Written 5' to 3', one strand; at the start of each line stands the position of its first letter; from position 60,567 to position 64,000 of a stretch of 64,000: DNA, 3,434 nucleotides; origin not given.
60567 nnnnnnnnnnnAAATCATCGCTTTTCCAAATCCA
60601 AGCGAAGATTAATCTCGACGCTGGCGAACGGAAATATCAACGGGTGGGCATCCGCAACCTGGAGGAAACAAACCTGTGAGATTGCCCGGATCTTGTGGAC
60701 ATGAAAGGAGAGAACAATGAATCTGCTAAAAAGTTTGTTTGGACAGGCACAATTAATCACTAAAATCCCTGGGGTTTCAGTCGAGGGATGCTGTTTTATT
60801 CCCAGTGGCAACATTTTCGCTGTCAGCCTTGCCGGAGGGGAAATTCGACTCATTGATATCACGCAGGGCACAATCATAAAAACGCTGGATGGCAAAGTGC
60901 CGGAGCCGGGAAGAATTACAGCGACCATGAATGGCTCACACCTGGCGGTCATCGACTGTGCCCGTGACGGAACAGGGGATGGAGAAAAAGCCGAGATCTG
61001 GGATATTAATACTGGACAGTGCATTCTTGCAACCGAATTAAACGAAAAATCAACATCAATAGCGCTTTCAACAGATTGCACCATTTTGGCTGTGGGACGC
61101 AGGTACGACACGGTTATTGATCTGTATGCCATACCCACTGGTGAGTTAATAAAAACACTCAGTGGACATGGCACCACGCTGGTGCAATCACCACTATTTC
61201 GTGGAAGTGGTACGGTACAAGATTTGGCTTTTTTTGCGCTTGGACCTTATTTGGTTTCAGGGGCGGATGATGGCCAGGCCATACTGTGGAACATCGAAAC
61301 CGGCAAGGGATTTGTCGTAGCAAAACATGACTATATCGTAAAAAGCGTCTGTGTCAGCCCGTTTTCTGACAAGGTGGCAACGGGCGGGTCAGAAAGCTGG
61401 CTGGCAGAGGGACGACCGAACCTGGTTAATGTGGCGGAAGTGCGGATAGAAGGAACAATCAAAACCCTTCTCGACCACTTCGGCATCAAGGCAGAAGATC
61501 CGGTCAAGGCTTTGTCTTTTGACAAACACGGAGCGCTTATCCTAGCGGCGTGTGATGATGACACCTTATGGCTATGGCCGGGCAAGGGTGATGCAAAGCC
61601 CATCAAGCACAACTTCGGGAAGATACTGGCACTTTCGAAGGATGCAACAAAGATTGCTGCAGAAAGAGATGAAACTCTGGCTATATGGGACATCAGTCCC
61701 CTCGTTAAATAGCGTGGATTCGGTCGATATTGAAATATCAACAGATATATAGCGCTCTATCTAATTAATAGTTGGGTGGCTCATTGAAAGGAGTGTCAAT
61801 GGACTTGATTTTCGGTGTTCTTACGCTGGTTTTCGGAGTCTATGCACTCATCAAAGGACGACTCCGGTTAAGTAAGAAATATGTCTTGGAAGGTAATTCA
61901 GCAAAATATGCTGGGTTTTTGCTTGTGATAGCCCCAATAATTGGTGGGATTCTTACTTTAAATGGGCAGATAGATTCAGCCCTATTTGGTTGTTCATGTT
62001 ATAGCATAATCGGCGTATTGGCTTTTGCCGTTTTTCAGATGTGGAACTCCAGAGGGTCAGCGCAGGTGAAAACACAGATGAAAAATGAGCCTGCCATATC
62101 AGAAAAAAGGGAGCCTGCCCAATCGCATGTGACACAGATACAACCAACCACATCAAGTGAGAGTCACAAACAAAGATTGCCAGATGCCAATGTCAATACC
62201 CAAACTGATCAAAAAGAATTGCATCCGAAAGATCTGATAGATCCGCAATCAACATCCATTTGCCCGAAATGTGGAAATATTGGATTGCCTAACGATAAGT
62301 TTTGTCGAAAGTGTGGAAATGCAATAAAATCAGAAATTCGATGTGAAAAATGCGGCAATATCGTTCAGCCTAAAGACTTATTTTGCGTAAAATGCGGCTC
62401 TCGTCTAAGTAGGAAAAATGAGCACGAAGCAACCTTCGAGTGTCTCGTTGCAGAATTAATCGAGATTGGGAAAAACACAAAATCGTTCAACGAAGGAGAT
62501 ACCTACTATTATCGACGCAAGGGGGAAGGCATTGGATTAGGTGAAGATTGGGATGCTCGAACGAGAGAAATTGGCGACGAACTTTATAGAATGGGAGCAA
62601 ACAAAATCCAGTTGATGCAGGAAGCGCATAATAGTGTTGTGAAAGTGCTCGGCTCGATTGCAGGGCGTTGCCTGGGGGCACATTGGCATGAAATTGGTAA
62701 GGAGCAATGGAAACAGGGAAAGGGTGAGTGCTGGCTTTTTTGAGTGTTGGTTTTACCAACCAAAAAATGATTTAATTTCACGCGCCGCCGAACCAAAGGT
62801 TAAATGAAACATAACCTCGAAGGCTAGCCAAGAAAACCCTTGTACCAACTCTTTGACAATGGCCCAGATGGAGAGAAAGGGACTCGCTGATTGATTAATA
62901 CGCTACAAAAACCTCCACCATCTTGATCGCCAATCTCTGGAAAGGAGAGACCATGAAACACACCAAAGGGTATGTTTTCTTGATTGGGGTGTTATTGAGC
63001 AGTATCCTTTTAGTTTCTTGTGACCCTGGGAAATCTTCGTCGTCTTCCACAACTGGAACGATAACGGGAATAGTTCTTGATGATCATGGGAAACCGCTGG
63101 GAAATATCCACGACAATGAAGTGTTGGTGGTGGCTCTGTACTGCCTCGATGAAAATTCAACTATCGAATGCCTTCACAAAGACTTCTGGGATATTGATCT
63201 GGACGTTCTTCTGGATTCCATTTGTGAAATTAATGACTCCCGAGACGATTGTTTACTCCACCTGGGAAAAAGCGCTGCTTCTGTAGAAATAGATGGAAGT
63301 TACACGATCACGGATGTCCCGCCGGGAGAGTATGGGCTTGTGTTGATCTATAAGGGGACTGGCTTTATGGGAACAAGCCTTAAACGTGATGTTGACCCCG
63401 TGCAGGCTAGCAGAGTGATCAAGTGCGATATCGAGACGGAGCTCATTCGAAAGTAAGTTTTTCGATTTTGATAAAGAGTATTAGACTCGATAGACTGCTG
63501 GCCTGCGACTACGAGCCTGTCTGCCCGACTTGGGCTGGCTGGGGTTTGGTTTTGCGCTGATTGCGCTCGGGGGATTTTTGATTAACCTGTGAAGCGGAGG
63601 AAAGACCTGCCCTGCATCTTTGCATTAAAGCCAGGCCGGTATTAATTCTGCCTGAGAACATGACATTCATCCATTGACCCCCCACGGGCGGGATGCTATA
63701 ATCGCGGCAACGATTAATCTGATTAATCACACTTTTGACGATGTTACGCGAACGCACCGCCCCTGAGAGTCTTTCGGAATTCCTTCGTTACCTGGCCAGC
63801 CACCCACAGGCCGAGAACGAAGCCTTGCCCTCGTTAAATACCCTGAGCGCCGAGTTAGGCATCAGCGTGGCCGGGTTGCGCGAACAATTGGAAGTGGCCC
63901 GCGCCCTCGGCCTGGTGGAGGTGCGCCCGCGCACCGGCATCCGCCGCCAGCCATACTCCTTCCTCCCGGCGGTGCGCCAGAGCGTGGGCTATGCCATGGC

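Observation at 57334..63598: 6.1-kb island bracketed by 78-bp imperfect direct repeats that duplicate the 3' end of a membrane-protein gene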

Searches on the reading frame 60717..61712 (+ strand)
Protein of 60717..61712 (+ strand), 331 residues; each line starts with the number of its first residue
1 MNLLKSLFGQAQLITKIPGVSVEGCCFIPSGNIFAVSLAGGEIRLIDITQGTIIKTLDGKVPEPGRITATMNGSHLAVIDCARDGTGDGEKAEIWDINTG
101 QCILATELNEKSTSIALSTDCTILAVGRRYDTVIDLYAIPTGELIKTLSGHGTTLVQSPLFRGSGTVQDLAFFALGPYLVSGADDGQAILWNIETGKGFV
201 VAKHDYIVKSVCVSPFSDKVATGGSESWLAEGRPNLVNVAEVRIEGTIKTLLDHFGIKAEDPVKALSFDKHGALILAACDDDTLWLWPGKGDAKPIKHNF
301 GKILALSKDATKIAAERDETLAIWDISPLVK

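Call 8: search_protein_families(library=pfam, proteins=[window:60717-61712:+], max_evalue=0.01)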
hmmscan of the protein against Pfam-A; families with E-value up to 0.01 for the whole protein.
window:60717-61712:+ (331 aa): 17 families
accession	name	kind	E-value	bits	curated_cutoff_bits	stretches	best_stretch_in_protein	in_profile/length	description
PF24814.1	WD40_Prp19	-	1.7e-19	70.4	320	3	91-280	114-280/281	Prp19 WD40 domain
PF25173.1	Beta-prop_WDR3_1st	-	1.2e-18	67.9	154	1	88-221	7-129/184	WDR3 first beta-propeller domain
PF25174.1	Beta-prop_THOC3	-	1.4e-18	67.3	305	2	21-153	131-256/272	THOC3 beta-propeller domain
PF00400.38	WD40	-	2.3e-17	63.1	27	2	161-192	7-39/39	WD domain, G-beta repeat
PF23414.1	Beta-prop_EML_2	-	2.4e-13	50.5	90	1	170-288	4-109/266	Echinoderm microtubule-associated protein second beta-propeller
PF24807.1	WD40_CDC20-Fz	-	3.9e-13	49.8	200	1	91-278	30-195/292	CDC20/Fizzy WD40 domain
PF12894.13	ANAPC4_WD40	-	1.5e-12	48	22.9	1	18-60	37-79/91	Anaphase-promoting complex subunit 4 WD40 domain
PF24817.1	WD40_WDHD1_1st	-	7.4e-12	45.5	109.9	1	22-212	89-272/291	WDHD1 first WD40 domain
PF25175.1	Beta-prop_WDR5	-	9.7e-12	45.2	250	2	167-326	55-208/296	WDR5 beta-propeller domain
PF25171.1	Beta-prop_WDR36-Utp21_1st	-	6.9e-10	39.2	80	1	91-205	131-236/266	WDR36/Utp21 first beta-propeller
PF25172.1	Beta-prop_WDR3_2nd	-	1.3e-09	38.2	140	1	89-288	19-203/293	WDR3 second beta-propeller domain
PF25168.1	Beta-prop_WDR36-Utp21_2nd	-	3.3e-09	36.9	84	1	25-223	118-299/335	WDR36/Utp21 second beta-propeller domain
PF24805.1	EIF3I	-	1.1e-08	35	200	1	165-327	53-218/324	EIF3I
PF25391.1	WD40_Gbeta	-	7.1e-07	29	150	1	22-217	100-279/340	G protein beta WD-40 repeat protein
PF24105.1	Beta-prop_CAF1B_HIR1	-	1.6e-06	27.8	80.5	1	165-226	131-193/383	CAF1B/HIR1 beta-propeller domain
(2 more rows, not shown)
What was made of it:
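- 60717..61712 (+): Second WD40 beta-propeller protein, 331 aa. Pfam WD40, E=2e-17 (call 8).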

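Call 25: search_protein_families(library=ncbifam, proteins=[window:60717-61712:+], max_evalue=0.01)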
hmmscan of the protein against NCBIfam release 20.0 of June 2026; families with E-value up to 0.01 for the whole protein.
window:60717-61712:+ (331 aa): 0 families

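Call 26: search_protein_families(library=padloc, proteins=[window:60717-61712:+], max_evalue=0.01)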
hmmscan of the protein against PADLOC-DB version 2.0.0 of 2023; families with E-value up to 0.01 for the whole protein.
window:60717-61712:+ (331 aa): 1 family
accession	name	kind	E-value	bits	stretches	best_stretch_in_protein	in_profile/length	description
PDLC02919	HEAT-ARM_XIII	-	0.00031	16.2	1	49-228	69-235/1972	-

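Call 27: search_protein_families(library=phrogs, proteins=[window:60717-61712:+], max_evalue=0.01)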
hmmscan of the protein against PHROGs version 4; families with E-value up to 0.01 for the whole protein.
window:60717-61712:+ (331 aa): 0 families

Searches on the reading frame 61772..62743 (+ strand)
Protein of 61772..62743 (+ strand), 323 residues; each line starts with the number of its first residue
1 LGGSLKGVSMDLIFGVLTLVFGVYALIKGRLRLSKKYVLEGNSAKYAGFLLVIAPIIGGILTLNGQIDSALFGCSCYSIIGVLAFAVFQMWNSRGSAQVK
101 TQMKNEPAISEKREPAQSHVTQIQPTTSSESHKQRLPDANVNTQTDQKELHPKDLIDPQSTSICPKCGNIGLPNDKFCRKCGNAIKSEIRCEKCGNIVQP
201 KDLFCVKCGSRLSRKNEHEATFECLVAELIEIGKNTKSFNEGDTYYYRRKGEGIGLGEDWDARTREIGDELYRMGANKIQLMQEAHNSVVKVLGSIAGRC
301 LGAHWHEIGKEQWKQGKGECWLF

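Call 8: search_protein_families(library=pfam, proteins=[window:61772-62743:+], max_evalue=0.01)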
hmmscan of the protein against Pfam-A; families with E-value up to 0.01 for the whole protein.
window:61772-62743:+ (323 aa): 7 families
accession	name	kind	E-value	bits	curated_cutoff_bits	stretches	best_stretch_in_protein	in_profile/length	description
PF13240.11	Zn_Ribbon_1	-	1.1e-10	41.3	25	2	164-184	2-22/23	zinc-ribbon domain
PF12773.13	DZR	-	2.7e-09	37.5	27.3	1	164-209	1-45/45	Double zinc ribbon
PF13248.11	Zn_ribbon_3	-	6.2e-09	35.5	27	2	187-212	1-26/26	zinc-ribbon domain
PF17032.10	Zn_ribbon_15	-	2.1e-06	28.9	28.9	0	188-209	52-73/73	zinc-ribbon family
PF12172.15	zf-ChsH2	-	7.2e-06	26.1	23.2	1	190-211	13-34/37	ChsH2, rubredoxin-like zinc ribbon domain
PF18912.6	DZR_2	-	0.0016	18.6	27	1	164-208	10-55/56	Double zinc ribbon domain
PF14803.11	Zn_ribbon_Nudix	-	0.0087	16.4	25.6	0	176-195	1-29/34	Nudix N-terminal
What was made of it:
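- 61772..62743 (+): Membrane protein of 323 aa with a double zinc ribbon and a C-terminal domain of unknown function. Pfam DZR and Zn_Ribbon_1 (call 8).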

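Call 25: search_protein_families(library=ncbifam, proteins=[window:61772-62743:+], max_evalue=0.01)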
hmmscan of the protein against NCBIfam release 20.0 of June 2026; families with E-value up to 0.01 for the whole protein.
window:61772-62743:+ (323 aa): 2 families
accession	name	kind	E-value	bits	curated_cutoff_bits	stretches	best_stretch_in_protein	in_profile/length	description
NF011302.0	PRK14714.1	equivalog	3.9e-05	21.4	1791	1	92-221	615-741/1350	DNA-directed DNA polymerase II large subunit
NF011149.0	PRK14559.1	equivalog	0.00016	20.6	374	1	163-214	3-53/642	serine/threonine phosphatase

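Call 26: search_protein_families(library=padloc, proteins=[window:61772-62743:+], max_evalue=0.01)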
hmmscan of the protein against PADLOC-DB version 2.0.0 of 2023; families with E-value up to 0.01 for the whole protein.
window:61772-62743:+ (323 aa): 0 families

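Call 27: search_protein_families(library=phrogs, proteins=[window:61772-62743:+], max_evalue=0.01)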
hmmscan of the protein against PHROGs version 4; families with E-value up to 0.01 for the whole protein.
window:61772-62743:+ (323 aa): 3 families
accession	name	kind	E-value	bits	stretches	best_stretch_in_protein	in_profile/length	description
phrog_19315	-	unknown function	6.7e-05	23.1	1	155-216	252-315/348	-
phrog_16351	-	DNA, RNA and nucleotide metabolism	0.0012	20.3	0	163-185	65-87/97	DNA binding protein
phrog_38469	-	unknown function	0.0013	19.6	1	100-211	156-262/272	-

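Call 42: find_related_loci(query=window:61772-62743:+, collection=viral_contigs, flank=10000)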
Query window:61772-62743:+ (323 aa) in viral_contigs; peptide patterns used: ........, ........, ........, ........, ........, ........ (x = any residue, [..] = any of these).
9 stretches matched a pattern, but none encodes a relative of the query by tblastn (E <= 1e-3).

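Call 52: search_solved_structures(query=window:61772-62743:+, max_evalue=1)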
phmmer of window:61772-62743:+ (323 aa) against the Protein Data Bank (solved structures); distinct sequences matched with E-value up to 1: 2.
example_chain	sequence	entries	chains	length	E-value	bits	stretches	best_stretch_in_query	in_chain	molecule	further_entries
2mvt_A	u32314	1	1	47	0.72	12.1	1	180-213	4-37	Scoloptoxin SSD609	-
7ext_Q3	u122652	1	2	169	0.92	11.8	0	19-68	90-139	Allophycocyanin subunit beta-18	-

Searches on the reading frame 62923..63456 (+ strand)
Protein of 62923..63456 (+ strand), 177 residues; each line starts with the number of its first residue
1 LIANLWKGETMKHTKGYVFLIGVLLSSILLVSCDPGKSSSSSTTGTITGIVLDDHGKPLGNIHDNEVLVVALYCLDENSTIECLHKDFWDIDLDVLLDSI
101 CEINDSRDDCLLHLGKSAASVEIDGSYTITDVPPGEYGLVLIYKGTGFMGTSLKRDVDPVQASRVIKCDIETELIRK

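Call 8: search_protein_families(library=pfam, proteins=[window:62923-63456:+], max_evalue=0.01)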
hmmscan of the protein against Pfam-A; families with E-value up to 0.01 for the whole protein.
window:62923-63456:+ (177 aa): 1 family
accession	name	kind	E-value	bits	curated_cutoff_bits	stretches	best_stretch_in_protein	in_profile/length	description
PF13620.12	CarboxypepD_reg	-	0.0037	18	32.3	0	124-144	37-57/82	Carboxypeptidase regulatory-like domain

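Call 25: search_protein_families(library=ncbifam, proteins=[window:62923-63456:+], max_evalue=0.01)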
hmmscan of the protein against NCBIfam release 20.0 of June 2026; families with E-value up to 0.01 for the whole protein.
window:62923-63456:+ (177 aa): 0 families

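Call 26: search_protein_families(library=padloc, proteins=[window:62923-63456:+], max_evalue=0.01)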
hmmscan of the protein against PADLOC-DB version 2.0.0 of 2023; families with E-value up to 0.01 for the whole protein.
window:62923-63456:+ (177 aa): 0 families

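Call 27: search_protein_families(library=phrogs, proteins=[window:62923-63456:+], max_evalue=0.01)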
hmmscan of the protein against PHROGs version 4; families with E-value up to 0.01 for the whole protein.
window:62923-63456:+ (177 aa): 0 families

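Call 41: find_related_loci(query=window:62923-63456:+, collection=viral_contigs, flank=10000)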
Query window:62923-63456:+ (177 aa) in viral_contigs; peptide patterns used: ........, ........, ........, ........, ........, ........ (x = any residue, [..] = any of these).
5 stretches matched a pattern, but none encodes a relative of the query by tblastn (E <= 1e-3).

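Call 44: find_homologous_proteins(query=window:62923-63456:+, max_evalue=0.001)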
Query window:62923-63456:+ (177 aa): 19 proteins with E <= 0.001 among 114 candidates.
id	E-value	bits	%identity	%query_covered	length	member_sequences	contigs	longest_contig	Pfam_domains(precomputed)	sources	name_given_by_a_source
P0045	4.9e-105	367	100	94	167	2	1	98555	-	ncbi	-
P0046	5.7e-88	311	85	94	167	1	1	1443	-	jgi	jgi:hypothetical protein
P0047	1.3e-85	304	83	94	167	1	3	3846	-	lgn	-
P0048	1.1e-70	255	68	94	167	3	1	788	-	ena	-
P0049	2.1e-69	251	69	94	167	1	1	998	-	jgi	jgi:hypothetical protein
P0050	5.7e-69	249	68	94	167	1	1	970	-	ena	-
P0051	3.8e-67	243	66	94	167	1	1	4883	PF13620.13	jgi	jgi:hypothetical protein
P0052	3.7e-64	234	66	94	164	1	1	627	-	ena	-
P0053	2.5e-51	192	60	72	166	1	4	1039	-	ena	-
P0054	8.5e-49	184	62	75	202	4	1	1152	-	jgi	jgi:hypothetical protein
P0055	3.7e-48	182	58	78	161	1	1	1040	PF13620.13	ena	-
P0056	3.3e-46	175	57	78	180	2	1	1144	-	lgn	-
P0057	4.8e-45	171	60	76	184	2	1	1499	-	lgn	-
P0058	8.9e-41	158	52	78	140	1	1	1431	-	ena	-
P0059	8.4e-39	151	56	75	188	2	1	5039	-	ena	-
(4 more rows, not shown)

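Call 45: find_encoding_contigs(protein=P0047, flank=10000, max_places=6)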
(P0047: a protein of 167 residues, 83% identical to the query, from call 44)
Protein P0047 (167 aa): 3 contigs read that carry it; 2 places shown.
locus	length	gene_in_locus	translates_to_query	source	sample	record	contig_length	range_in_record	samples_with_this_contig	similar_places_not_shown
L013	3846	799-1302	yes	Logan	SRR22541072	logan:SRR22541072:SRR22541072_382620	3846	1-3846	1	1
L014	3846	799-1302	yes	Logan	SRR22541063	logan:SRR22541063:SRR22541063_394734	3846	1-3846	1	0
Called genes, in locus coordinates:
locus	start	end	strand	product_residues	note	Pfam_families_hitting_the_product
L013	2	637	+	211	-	?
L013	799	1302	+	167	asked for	-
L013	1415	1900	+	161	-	-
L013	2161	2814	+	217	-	PF03848:TehB (weak), PF13489:Methyltransf_23, PF08241:Methyltransf_11, PF08242:Methyltransf_12, PF13649:Methyltransf_25, PF13847:Methyltransf_31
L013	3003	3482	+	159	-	-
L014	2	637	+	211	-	?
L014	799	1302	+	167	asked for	-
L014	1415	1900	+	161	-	-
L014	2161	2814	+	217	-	PF03848:TehB (weak), PF13489:Methyltransf_23, PF08241:Methyltransf_11, PF08242:Methyltransf_12, PF13649:Methyltransf_25, PF13847:Methyltransf_31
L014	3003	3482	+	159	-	-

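Call 46: find_encoding_contigs(protein=P0046, flank=10000, max_places=6)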
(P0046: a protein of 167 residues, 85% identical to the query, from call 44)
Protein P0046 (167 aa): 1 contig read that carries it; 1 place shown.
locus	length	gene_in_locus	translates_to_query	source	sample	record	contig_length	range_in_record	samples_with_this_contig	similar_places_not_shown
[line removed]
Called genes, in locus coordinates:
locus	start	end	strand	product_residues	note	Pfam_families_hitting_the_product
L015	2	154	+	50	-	?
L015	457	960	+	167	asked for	-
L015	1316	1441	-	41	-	?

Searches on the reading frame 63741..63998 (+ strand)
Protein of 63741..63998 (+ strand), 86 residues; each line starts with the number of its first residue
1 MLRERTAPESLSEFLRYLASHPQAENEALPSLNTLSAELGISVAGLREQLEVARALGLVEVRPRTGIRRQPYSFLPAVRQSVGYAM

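Call 74: search_protein_families(library=pfam, proteins=[window:63741-63998:+], max_evalue=0.01)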
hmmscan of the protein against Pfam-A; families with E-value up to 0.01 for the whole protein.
window:63741-63998:+ (86 aa): 2 families
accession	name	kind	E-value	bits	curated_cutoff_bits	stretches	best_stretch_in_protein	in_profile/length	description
PF00392.27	GntR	-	1.7e-06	28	27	1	24-67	19-62/64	Bacterial regulatory proteins, gntR family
PF13730.12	HTH_36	-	0.00051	20.2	25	1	17-58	13-54/55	Helix-turn-helix domain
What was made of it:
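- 63741..64000 (+): 5' part of a GntR/FCD-family regulator gene (native flank). It runs off the window. Pfam GntR (call 74).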
